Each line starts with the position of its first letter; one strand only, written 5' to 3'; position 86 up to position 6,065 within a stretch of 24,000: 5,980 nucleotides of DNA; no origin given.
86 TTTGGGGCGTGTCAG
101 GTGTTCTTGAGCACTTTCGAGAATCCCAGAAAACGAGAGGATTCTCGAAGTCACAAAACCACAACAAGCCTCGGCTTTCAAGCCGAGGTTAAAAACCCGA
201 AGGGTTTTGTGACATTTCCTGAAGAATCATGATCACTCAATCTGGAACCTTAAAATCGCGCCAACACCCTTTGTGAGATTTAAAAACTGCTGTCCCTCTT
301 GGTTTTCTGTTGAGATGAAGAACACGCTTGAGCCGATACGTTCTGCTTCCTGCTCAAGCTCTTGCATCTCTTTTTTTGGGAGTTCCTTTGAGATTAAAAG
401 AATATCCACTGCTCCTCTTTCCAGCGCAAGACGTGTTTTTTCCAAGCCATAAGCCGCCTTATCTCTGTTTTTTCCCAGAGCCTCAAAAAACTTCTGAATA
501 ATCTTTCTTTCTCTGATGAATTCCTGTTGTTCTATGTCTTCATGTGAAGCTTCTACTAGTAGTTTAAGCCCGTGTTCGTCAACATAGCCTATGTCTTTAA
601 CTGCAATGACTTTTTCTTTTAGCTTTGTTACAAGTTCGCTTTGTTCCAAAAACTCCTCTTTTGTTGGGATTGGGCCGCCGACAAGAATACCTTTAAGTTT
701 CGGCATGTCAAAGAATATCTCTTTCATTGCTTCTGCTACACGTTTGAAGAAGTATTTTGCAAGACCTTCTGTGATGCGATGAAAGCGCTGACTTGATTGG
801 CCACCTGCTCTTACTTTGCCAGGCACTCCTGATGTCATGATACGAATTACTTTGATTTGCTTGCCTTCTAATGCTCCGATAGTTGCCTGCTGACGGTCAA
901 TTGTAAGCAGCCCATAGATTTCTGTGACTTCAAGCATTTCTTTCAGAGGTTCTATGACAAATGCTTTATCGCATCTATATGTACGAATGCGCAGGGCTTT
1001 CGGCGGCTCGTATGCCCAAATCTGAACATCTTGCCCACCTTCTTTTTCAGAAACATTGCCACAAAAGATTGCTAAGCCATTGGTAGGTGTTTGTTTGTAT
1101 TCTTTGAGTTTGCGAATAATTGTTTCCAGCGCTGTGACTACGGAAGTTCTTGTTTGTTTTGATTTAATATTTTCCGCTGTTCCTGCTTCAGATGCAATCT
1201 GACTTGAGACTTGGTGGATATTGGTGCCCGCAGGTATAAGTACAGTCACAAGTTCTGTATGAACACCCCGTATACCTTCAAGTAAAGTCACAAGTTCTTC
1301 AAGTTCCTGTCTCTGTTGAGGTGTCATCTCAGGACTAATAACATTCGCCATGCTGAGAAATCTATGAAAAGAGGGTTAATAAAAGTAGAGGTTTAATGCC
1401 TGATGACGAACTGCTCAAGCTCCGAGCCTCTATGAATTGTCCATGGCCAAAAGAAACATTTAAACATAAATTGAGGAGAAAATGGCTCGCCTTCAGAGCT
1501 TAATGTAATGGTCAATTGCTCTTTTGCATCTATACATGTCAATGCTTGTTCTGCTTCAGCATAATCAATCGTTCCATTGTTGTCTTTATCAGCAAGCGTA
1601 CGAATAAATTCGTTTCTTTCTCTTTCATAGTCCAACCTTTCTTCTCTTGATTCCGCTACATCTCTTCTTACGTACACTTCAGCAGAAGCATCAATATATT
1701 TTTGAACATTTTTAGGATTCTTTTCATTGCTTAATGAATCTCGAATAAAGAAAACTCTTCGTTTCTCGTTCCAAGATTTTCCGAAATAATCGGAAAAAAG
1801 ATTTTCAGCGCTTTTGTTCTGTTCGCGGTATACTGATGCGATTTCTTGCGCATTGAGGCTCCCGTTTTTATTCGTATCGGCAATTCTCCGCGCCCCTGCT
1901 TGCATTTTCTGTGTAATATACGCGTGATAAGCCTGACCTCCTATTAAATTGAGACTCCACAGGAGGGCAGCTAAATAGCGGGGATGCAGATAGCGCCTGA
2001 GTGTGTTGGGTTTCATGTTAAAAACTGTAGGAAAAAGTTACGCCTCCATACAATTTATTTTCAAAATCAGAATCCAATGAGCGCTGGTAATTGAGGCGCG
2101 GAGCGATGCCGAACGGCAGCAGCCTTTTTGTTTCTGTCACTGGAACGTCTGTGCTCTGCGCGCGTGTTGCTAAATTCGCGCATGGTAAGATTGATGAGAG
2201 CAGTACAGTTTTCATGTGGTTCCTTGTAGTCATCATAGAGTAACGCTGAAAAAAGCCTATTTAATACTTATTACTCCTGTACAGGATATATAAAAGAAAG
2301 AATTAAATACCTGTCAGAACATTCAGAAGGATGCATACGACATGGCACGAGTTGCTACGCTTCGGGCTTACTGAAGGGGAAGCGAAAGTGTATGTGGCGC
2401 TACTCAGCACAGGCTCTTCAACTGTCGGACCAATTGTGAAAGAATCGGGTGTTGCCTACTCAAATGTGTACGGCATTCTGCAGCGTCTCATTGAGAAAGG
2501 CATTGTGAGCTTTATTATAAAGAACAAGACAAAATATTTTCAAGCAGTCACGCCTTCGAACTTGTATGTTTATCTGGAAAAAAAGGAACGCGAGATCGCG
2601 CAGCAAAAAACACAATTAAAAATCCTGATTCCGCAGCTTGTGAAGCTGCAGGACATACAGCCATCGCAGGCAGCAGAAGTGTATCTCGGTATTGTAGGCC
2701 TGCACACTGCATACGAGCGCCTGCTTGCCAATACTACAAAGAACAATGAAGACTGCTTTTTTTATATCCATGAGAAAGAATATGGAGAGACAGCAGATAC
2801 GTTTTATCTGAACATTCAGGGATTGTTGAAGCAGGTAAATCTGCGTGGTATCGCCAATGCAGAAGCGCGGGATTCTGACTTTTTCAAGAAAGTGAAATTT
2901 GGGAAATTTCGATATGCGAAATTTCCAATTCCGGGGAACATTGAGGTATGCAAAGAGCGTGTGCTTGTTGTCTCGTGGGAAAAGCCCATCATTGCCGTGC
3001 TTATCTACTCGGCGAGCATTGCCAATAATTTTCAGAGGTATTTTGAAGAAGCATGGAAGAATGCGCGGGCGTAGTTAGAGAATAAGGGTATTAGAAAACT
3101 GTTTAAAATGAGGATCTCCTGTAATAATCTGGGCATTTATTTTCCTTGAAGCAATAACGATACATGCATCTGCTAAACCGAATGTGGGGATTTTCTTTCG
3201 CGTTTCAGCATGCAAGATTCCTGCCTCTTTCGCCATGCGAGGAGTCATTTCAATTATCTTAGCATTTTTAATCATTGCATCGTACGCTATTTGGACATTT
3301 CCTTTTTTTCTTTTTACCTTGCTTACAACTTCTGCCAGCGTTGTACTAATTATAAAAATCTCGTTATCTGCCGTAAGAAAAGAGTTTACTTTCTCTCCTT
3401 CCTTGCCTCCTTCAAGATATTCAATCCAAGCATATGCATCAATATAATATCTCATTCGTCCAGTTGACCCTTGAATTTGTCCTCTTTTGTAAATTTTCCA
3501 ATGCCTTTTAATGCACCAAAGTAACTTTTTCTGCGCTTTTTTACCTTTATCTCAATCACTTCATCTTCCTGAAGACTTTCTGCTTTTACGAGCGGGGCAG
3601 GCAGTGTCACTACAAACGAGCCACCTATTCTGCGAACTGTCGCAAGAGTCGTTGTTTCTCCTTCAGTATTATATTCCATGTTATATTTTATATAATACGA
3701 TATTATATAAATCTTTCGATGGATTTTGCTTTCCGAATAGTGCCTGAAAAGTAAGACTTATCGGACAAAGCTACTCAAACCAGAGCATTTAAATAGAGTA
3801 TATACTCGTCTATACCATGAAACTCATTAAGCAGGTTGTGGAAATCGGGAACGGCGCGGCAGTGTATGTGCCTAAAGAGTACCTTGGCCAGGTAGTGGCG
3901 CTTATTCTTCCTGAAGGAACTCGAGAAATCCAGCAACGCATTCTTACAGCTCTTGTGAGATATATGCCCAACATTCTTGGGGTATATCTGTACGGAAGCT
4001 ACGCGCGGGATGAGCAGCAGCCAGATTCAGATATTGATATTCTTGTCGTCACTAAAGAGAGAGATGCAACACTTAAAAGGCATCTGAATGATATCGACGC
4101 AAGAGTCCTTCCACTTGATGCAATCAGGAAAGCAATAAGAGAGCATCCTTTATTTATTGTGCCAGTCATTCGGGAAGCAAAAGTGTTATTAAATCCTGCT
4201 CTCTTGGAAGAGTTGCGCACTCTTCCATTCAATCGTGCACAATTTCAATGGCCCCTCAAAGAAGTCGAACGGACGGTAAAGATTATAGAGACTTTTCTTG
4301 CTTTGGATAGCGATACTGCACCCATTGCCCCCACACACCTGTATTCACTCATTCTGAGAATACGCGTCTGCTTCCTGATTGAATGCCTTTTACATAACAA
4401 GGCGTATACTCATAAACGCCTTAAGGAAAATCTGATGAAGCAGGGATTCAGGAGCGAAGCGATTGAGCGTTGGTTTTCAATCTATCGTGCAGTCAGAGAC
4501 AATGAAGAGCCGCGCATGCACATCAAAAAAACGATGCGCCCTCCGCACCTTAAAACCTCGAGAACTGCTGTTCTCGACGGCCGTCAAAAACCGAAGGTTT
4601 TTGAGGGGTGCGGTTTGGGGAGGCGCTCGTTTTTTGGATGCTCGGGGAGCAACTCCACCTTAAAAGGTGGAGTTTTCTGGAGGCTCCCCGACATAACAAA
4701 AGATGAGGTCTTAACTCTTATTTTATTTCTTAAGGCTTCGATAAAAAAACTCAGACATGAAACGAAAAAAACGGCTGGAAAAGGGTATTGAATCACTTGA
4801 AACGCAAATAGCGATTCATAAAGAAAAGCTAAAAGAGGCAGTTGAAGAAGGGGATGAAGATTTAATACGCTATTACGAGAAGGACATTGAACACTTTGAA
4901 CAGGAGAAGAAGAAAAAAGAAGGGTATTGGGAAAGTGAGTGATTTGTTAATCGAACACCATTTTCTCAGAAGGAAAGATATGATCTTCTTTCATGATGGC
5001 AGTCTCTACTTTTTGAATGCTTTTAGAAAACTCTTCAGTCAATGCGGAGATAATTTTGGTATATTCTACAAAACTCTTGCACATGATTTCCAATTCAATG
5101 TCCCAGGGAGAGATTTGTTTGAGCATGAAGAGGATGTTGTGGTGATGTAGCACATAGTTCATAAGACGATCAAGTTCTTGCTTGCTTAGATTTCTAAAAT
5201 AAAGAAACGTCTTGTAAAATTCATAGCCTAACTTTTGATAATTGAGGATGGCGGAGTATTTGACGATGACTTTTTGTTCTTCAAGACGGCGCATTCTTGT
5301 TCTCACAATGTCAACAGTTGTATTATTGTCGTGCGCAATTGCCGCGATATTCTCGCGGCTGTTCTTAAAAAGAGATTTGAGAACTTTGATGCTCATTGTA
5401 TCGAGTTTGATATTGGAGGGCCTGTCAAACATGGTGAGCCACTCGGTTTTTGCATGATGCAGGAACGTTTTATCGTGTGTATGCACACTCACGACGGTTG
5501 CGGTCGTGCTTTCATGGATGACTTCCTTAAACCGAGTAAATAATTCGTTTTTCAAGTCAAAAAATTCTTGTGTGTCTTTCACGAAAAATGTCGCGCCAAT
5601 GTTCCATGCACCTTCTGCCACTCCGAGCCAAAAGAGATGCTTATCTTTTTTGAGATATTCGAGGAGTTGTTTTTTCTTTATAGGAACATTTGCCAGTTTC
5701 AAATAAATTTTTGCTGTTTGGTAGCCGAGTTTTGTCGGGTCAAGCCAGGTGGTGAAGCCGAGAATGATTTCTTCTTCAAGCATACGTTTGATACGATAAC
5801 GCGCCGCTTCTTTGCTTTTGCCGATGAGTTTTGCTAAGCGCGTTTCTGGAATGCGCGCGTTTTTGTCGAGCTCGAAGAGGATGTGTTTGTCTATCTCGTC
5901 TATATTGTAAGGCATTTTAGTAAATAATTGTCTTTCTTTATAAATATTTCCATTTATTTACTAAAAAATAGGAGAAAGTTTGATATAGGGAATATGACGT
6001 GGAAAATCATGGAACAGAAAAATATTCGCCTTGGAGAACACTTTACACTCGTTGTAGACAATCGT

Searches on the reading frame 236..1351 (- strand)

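Call 50: search_protein_families(library=pfam, proteins=[window:236-1351:-], max_evalue=0.00001)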
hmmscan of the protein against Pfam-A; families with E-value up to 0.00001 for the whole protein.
window:236-1351:- (372 aa): 5 families
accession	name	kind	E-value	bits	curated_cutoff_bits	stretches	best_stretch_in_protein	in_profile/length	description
PF03464.20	eRF1_2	-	6.4e-30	104.6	27.1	1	146-272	2-130/133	eRF1 domain 2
PF03465.20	eRF1_3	-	1.6e-21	77.2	25.8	1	278-371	1-106/106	eRF1 domain 3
PF03463.20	eRF1_1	-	1.1e-15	58.2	23.8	1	25-140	6-123/123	eRF1 domain 1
PF18854.6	baeRF_family10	-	2.3e-13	51.1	27.1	1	133-251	3-122/143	Bacterial archaeo-eukaryotic release factor family 10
PF18859.6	acVLRF1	-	1.2e-09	38.9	27.1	1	151-252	7-110/130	Actinobacteria/chloroflexi VLRF1 release factor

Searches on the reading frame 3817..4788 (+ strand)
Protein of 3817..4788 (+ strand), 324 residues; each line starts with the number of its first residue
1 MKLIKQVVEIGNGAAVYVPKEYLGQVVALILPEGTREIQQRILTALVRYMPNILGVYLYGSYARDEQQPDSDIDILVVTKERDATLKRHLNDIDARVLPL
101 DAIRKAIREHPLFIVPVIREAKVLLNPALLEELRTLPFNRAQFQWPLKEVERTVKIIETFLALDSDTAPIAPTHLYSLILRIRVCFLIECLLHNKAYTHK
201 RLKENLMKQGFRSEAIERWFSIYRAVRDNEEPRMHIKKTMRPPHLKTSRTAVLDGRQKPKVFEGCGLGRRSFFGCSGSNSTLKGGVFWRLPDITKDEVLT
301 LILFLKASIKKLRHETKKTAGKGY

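Call 50: search_protein_families(library=pfam, proteins=[window:3817-4788:+], max_evalue=0.00001)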
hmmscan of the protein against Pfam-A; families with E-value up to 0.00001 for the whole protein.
window:3817-4788:+ (324 aa): 2 families
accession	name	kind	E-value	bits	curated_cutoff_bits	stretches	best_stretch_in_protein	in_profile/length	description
PF18765.7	Polbeta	-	3.2e-10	40.5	26.9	1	46-125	7-88/93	Polymerase beta, Nucleotidyltransferase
PF01909.29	NTP_transf_2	-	4.1e-10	40.4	21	1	42-84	4-45/93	Nucleotidyltransferase domain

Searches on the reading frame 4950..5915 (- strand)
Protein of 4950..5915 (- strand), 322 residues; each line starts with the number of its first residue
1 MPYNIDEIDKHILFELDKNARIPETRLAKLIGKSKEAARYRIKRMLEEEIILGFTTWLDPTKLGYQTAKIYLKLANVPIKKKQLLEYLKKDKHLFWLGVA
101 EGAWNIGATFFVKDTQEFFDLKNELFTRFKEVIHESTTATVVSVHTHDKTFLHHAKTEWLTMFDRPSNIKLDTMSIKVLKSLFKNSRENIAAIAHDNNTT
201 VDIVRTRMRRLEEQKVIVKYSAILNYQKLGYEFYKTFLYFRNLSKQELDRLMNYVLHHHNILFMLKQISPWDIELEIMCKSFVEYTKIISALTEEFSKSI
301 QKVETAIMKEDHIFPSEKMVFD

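Call 50: search_protein_families(library=pfam, proteins=[window:4950-5915:-], max_evalue=0.00001)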
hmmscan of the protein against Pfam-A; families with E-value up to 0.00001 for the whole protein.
window:4950-5915:- (322 aa): 2 families
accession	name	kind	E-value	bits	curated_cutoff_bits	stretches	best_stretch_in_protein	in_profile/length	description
PF13404.12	HTH_AsnC-type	-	3e-14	53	27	1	5-45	1-41/42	AsnC-type helix-turn-helix domain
PF13412.12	HTH_24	-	1.1e-12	47.8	21.9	1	5-51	1-47/48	Winged helix-turn-helix DNA-binding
